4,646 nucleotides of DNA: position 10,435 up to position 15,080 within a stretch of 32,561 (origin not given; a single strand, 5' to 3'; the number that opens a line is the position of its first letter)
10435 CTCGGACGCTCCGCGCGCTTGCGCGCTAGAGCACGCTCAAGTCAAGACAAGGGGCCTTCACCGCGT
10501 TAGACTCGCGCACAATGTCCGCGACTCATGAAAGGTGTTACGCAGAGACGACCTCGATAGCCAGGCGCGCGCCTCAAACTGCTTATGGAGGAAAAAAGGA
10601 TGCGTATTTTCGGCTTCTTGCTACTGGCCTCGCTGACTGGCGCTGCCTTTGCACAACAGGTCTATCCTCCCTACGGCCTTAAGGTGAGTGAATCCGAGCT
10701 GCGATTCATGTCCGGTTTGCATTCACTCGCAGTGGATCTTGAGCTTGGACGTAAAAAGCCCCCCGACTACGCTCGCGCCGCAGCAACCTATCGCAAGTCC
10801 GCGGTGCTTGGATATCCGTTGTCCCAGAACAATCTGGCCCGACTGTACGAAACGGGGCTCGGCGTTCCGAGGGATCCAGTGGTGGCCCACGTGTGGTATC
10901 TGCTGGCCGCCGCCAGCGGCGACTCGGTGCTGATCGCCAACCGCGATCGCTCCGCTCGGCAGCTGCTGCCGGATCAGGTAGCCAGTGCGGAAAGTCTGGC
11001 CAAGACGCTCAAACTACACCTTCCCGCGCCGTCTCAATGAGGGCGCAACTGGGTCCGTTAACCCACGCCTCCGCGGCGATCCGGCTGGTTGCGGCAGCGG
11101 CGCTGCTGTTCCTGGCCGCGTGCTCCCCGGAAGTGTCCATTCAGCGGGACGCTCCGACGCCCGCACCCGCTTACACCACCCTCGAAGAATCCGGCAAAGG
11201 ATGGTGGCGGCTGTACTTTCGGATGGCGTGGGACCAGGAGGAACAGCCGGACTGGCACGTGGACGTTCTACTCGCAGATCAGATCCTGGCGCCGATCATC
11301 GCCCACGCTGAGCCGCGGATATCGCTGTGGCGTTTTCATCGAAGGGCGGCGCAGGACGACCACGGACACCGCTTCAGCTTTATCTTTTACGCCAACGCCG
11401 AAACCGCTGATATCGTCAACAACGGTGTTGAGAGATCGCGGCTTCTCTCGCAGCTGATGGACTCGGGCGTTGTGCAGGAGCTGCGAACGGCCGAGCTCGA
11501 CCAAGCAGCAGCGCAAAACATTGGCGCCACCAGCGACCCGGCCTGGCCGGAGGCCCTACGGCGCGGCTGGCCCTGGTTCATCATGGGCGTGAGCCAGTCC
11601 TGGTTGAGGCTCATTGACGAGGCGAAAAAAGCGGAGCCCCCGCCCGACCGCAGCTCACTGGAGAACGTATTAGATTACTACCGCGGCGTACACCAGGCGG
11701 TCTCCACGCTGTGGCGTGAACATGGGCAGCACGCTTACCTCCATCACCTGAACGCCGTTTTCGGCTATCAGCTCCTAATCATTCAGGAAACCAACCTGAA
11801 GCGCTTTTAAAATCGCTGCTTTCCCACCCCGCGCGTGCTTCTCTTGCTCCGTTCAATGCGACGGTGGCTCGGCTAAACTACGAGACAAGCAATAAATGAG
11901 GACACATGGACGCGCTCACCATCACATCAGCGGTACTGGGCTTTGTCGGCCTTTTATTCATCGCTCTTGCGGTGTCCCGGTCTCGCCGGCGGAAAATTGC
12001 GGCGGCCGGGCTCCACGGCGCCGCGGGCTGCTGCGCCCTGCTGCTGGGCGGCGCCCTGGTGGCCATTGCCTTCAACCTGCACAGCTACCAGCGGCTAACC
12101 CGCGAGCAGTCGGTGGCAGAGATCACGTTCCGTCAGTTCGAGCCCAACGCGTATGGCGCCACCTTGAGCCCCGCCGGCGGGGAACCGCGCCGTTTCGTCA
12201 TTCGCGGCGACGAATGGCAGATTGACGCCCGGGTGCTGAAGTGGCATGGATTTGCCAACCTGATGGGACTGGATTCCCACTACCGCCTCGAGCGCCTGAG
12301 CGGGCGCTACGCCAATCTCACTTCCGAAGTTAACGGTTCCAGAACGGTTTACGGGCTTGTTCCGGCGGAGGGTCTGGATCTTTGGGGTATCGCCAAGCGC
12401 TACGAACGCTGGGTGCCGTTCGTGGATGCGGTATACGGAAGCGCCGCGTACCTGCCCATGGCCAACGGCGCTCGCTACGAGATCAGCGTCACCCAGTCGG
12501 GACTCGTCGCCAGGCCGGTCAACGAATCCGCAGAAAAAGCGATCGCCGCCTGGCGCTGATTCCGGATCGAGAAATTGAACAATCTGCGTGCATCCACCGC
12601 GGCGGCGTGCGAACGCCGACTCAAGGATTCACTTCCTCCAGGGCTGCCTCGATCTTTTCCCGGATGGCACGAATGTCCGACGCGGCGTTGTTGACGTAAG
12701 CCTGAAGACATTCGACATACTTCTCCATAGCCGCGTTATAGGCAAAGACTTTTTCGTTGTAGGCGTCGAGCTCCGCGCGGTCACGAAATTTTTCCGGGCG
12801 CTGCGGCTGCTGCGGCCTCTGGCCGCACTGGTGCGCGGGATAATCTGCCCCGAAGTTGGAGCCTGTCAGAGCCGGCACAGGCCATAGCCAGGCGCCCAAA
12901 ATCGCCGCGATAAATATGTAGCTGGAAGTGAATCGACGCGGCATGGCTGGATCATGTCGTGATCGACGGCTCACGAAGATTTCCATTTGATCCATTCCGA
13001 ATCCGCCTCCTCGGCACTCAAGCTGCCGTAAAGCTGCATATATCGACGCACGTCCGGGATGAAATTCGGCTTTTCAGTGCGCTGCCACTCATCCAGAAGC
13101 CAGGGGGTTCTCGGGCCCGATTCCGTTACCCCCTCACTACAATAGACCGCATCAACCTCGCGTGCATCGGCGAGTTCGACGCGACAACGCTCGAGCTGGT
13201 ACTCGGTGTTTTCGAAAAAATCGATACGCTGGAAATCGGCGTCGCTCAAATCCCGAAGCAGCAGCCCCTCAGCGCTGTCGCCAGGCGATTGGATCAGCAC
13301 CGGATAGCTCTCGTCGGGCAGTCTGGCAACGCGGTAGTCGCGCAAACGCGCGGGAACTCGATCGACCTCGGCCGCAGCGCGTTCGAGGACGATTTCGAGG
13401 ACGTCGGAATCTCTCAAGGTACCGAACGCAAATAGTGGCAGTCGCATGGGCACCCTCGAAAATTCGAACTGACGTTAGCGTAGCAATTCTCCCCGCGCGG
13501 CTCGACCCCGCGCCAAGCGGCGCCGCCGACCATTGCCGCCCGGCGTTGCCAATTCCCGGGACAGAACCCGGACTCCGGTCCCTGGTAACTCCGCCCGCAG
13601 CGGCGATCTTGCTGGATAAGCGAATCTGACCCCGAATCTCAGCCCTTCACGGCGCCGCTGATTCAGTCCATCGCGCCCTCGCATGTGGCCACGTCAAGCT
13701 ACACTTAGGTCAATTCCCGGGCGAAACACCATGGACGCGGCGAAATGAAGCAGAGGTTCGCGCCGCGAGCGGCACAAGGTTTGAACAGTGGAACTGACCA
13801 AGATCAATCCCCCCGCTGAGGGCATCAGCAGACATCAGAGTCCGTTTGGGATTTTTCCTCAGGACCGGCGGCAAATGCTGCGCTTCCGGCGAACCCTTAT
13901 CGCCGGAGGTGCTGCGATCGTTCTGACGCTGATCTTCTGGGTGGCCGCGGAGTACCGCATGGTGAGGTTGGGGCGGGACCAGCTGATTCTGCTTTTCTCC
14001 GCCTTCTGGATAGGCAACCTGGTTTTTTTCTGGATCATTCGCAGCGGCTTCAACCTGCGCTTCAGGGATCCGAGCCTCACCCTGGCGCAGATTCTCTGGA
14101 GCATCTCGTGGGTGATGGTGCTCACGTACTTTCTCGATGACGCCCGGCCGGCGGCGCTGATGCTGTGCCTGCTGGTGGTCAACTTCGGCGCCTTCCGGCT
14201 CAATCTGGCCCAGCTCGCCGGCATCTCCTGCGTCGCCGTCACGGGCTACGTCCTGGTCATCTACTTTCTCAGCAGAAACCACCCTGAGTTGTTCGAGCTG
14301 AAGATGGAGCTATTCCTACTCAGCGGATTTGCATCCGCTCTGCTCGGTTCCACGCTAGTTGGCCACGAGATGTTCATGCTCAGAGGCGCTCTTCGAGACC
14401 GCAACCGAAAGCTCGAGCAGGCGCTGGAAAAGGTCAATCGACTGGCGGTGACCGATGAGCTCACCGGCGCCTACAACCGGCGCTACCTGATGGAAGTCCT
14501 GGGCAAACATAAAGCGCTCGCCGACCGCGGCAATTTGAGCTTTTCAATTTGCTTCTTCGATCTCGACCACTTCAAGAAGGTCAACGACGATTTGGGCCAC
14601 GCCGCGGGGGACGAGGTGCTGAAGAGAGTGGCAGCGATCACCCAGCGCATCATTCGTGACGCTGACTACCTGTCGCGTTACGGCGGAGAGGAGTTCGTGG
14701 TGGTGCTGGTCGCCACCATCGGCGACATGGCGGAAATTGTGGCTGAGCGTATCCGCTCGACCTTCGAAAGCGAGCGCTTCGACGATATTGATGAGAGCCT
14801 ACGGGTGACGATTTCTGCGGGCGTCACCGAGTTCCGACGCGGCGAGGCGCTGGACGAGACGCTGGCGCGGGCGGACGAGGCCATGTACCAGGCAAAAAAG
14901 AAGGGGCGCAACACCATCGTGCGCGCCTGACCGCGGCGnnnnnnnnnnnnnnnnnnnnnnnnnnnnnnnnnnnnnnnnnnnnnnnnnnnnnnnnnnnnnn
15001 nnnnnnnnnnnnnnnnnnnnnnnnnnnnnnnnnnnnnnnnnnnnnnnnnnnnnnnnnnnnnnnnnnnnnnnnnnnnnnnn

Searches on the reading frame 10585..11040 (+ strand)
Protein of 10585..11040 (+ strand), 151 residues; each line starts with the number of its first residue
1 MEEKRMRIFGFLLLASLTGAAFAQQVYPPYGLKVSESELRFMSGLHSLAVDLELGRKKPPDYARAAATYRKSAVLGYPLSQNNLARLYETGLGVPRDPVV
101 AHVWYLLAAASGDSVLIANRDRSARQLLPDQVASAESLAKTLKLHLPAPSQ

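Call 55: search_protein_families(library=pfam, proteins=[window:10585-11040:+], max_evalue=0.01)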
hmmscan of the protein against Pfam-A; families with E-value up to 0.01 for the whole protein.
window:10585-11040:+ (151 aa): 1 family
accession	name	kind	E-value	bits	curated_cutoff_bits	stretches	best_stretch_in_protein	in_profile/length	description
PF08238.18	Sel1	-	8.3e-10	39.3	30.7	1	79-113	2-36/36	Sel1 repeat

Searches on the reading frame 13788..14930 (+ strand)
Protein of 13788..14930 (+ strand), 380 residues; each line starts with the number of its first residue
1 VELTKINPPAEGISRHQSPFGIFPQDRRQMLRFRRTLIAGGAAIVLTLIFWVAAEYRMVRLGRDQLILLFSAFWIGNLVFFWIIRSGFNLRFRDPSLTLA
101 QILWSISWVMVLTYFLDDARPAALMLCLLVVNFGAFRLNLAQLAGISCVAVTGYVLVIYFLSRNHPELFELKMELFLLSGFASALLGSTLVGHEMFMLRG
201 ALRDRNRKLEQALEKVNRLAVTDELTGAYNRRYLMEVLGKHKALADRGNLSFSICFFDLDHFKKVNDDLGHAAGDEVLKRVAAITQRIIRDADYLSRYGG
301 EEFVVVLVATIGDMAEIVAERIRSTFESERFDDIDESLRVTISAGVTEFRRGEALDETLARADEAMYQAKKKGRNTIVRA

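Call 35: search_protein_families(library=pfam, proteins=[window:13788-14930:+])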
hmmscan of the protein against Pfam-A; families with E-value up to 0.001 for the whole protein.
window:13788-14930:+ (380 aa): 2 families
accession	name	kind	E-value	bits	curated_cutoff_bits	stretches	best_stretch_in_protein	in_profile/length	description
PF00990.26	GGDEF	-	4.1e-40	137.6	23.8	1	220-375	1-160/161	Diguanylate cyclase, GGDEF domain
PF22335.1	Cas10-Cmr2_palm2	-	8e-05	23.2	27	1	298-377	57-132/133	Cas10/Cmr2, second palm domain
